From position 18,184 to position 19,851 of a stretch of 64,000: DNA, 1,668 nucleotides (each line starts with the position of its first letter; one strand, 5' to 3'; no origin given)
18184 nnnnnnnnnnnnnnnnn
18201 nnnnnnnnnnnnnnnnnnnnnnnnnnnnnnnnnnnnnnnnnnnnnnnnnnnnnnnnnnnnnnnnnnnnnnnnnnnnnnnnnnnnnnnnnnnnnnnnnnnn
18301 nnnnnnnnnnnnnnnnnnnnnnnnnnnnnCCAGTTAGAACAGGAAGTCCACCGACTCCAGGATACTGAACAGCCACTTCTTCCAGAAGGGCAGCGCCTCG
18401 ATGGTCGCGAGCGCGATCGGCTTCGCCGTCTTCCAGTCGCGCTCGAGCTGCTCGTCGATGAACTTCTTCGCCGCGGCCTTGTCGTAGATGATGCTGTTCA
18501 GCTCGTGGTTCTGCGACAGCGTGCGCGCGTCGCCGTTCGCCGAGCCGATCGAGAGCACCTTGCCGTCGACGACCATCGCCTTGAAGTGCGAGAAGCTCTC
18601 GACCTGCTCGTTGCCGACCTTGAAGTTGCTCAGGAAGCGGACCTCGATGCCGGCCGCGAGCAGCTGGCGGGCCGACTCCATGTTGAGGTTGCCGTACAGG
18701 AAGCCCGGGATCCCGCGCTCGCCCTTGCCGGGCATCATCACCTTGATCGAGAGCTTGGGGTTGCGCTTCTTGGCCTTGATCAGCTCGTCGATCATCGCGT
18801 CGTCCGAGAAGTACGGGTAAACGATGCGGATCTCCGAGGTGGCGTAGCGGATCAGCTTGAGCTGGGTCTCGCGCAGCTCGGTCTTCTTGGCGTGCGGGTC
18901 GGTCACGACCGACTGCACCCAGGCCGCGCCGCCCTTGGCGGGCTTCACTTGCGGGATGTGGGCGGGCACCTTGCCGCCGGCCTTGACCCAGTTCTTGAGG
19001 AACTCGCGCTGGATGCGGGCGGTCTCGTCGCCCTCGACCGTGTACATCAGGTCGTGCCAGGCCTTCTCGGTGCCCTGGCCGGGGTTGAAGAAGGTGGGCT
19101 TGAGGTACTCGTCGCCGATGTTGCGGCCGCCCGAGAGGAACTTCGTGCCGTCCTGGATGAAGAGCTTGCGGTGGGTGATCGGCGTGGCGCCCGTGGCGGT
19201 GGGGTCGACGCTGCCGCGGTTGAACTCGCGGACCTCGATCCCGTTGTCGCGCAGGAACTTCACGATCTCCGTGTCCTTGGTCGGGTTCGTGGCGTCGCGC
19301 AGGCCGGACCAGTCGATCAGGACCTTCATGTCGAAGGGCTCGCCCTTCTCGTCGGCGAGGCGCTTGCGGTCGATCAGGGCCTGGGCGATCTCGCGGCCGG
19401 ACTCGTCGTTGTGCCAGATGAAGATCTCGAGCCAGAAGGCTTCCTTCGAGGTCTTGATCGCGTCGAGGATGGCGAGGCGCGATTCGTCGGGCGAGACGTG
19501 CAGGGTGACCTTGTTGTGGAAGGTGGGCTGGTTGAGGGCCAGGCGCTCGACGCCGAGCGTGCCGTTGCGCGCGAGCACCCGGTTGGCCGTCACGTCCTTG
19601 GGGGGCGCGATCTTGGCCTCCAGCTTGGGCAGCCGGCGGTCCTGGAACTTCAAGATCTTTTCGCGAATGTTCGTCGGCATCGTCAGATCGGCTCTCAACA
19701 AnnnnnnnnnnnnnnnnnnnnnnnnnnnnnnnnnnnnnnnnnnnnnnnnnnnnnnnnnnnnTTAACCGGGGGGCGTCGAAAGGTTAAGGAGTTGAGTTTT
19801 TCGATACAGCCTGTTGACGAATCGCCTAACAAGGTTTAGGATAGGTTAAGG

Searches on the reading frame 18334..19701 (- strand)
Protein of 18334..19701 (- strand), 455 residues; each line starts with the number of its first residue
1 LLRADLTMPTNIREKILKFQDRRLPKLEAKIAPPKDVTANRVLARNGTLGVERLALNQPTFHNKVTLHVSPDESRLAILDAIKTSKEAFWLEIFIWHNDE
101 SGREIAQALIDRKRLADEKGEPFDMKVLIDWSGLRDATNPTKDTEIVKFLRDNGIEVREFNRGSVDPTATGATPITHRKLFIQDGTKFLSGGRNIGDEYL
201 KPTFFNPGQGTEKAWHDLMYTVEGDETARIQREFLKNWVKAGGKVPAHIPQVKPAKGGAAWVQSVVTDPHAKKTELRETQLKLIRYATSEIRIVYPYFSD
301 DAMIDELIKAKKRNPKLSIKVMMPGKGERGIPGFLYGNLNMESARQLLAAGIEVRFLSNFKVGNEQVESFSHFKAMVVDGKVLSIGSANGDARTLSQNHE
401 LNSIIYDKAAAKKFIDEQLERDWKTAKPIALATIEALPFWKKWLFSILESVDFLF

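Call 14: search_protein_families(library=pfam, proteins=[window:18334-19701:-], max_evalue=0.01)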
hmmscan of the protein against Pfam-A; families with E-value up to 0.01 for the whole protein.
window:18334-19701:- (455 aa): 2 families
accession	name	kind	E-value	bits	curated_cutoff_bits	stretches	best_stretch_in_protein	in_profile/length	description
PF13091.12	PLDc_2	-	2.5e-28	99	27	2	282-423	3-132/132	PLD-like domain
PF00614.28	PLDc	-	8.6e-05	22.8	21.9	1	372-389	6-23/28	Phospholipase D Active site motif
